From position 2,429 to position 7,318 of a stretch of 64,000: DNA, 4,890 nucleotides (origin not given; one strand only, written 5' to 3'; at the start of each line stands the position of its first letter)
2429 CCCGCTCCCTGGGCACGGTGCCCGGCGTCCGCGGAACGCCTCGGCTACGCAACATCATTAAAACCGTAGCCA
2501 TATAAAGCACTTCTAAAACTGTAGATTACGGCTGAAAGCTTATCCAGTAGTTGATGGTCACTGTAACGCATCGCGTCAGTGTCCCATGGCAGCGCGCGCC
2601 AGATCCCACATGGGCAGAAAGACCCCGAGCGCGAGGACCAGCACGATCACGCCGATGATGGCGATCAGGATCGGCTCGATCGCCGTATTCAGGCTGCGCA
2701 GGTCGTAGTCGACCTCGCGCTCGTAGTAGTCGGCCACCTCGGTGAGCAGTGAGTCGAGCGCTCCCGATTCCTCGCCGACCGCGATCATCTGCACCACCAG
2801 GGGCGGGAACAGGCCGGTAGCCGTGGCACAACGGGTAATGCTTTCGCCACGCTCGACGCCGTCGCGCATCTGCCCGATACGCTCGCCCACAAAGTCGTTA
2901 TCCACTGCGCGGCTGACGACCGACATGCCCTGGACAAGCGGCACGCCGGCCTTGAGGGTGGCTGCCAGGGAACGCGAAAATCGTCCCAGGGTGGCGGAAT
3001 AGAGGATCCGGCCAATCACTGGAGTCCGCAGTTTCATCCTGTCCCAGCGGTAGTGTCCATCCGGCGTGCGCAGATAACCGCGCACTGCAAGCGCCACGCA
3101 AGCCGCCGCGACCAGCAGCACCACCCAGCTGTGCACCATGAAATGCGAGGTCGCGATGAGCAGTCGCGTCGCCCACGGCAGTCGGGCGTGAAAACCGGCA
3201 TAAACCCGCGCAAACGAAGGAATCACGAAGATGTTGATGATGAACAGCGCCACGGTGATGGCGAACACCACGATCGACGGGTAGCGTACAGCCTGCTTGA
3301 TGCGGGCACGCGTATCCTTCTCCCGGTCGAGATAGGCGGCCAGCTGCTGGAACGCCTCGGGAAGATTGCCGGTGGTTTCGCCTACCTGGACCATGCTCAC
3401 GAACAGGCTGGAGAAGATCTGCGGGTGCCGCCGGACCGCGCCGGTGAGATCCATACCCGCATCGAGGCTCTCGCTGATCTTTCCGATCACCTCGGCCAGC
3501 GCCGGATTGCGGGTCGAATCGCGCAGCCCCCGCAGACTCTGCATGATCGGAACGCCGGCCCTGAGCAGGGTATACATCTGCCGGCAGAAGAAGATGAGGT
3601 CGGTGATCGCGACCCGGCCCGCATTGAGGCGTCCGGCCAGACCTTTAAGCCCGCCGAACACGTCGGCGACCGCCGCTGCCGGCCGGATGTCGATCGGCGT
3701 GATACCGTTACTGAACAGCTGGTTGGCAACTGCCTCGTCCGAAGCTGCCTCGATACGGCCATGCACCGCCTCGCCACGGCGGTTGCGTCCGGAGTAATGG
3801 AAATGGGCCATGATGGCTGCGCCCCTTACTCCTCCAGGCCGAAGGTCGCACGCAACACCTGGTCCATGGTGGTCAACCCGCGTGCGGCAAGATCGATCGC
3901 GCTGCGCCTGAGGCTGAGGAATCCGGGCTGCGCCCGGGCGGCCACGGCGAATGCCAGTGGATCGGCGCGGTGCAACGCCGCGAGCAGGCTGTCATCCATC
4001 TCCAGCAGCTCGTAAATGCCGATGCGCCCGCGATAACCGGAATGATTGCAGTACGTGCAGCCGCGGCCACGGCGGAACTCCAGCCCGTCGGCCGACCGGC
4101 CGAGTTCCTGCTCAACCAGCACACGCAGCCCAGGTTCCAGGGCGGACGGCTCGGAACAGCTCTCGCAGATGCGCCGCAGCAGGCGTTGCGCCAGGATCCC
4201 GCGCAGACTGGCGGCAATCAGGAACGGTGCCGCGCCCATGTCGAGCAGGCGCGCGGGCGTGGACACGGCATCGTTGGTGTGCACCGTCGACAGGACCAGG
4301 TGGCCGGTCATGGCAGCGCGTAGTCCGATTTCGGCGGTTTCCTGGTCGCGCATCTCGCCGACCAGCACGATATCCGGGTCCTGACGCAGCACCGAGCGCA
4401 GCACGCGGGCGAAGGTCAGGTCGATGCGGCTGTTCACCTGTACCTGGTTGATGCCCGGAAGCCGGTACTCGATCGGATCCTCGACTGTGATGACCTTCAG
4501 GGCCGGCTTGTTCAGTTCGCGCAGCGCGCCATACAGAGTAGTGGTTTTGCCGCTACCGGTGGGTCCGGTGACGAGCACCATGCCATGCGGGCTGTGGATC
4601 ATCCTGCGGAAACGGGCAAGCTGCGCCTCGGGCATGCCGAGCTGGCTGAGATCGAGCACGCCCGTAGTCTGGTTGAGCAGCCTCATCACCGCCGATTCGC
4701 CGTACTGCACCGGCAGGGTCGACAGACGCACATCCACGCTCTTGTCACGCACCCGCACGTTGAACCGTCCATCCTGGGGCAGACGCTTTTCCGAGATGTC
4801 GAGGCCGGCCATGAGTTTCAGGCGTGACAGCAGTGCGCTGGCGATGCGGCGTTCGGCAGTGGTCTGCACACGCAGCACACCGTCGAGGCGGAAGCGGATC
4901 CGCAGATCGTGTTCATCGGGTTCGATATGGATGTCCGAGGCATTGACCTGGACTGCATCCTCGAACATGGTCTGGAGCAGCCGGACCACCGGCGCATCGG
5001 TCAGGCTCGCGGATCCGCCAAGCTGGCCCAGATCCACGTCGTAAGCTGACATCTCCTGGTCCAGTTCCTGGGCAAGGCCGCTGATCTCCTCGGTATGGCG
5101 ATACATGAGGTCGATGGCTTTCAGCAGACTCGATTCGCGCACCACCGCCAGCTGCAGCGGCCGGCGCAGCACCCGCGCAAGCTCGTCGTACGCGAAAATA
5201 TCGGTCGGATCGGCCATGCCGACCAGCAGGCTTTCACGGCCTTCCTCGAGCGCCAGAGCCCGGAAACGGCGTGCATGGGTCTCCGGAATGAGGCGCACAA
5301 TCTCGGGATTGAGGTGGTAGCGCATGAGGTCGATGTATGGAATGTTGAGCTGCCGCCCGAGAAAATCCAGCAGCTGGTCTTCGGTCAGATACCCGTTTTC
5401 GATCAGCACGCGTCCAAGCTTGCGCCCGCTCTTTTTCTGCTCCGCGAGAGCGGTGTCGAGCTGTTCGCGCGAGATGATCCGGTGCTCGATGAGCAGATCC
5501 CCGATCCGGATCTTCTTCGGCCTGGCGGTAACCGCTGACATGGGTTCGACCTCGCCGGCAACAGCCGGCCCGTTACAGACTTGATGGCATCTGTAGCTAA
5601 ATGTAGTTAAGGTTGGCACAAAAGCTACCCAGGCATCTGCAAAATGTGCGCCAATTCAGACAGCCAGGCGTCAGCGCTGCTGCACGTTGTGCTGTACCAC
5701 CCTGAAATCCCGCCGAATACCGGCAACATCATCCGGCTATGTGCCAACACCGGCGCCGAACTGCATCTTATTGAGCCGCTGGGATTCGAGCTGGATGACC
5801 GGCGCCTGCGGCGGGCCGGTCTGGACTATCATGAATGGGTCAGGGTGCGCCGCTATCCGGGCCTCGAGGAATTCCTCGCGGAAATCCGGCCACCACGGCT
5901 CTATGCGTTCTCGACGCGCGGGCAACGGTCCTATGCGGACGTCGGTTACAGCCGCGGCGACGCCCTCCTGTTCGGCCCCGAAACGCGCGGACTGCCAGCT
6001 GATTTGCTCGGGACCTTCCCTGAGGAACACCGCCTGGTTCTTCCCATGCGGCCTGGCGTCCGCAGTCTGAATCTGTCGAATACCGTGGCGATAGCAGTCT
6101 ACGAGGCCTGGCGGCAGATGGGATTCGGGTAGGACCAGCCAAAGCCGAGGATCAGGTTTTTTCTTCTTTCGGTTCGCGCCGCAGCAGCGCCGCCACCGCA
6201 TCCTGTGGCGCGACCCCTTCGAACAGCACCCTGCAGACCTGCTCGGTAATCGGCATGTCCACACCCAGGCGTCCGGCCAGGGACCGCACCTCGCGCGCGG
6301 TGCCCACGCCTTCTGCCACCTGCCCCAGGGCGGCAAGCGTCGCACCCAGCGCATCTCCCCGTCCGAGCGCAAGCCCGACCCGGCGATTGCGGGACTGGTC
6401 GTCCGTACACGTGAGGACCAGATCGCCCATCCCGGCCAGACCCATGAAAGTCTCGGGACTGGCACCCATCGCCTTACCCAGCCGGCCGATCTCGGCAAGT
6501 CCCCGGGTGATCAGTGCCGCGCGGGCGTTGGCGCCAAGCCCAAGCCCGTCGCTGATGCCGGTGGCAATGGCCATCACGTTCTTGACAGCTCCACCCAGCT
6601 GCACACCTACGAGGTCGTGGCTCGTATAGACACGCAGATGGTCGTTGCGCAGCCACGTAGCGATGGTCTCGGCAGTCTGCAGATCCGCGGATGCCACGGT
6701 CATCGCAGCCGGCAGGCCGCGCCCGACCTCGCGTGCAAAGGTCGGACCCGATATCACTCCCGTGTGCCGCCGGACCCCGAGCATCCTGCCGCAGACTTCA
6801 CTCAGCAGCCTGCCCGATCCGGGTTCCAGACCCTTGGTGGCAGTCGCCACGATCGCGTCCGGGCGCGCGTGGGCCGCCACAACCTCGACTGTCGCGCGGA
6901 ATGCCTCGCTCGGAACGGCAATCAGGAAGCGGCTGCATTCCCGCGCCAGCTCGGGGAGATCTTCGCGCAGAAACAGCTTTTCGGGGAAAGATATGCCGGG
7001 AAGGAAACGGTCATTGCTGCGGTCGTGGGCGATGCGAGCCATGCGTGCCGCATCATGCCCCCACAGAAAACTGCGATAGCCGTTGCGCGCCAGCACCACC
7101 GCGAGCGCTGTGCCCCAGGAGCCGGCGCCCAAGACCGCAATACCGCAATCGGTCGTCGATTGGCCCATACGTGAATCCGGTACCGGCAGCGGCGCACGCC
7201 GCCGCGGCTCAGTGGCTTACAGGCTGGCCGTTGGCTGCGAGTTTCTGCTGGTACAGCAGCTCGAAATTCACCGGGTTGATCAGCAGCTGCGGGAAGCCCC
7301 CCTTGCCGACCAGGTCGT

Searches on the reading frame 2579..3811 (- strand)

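Call 45: search_protein_families(library=pfam, proteins=[window:2579-3811:-], max_evalue=0.00001)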
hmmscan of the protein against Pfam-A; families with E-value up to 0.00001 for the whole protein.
window:2579-3811:- (411 aa): 1 family
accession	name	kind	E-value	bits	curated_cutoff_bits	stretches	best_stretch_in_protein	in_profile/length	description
PF00482.28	T2SSF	-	1e-62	210.1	25.2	2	75-198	1-125/125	Type II secretion system (T2SS), protein F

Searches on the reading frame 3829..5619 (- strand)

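Call 45: search_protein_families(library=pfam, proteins=[window:3829-5619:-], max_evalue=0.00001)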
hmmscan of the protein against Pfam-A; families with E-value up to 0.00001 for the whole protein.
window:3829-5619:- (597 aa): 2 families
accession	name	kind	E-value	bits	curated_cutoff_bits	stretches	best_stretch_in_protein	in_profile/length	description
PF00437.27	T2SSE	-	4.5e-135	450.5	24.9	1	207-590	4-370/370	Type II/IV secretion system protein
PF05157.20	MshEN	-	6.1e-17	61.8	23.1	1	91-177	1-88/90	MshEN domain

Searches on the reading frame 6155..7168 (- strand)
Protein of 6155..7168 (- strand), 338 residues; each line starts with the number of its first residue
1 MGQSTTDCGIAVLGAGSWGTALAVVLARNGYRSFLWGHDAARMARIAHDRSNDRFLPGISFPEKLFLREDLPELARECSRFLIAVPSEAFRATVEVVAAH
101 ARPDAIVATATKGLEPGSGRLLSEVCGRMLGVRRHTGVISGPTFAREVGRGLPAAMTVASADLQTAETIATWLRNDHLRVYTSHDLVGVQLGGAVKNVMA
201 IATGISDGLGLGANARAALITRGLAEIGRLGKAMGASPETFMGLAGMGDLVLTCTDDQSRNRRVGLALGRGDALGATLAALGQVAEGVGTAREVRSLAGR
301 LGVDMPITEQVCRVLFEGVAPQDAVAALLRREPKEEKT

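Call 45: search_protein_families(library=pfam, proteins=[window:6155-7168:-], max_evalue=0.00001)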
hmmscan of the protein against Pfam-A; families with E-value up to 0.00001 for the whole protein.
window:6155-7168:- (338 aa): 3 families
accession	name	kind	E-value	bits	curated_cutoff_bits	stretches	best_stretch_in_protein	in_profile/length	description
PF07479.19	NAD_Gly3P_dh_C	-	1.4e-56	191.1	25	1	185-325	1-141/142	NAD-dependent glycerol-3-phosphate dehydrogenase C-terminus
PF01210.29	NAD_Gly3P_dh_N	-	1.8e-44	152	23.1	1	10-165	2-157/158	NAD-dependent glycerol-3-phosphate dehydrogenase N-terminus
PF20618.3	GPD_NAD_C_bact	-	8.6e-23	81.1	27.6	1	245-311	1-66/66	Bacterial GPD, NAD-dependent C-terminal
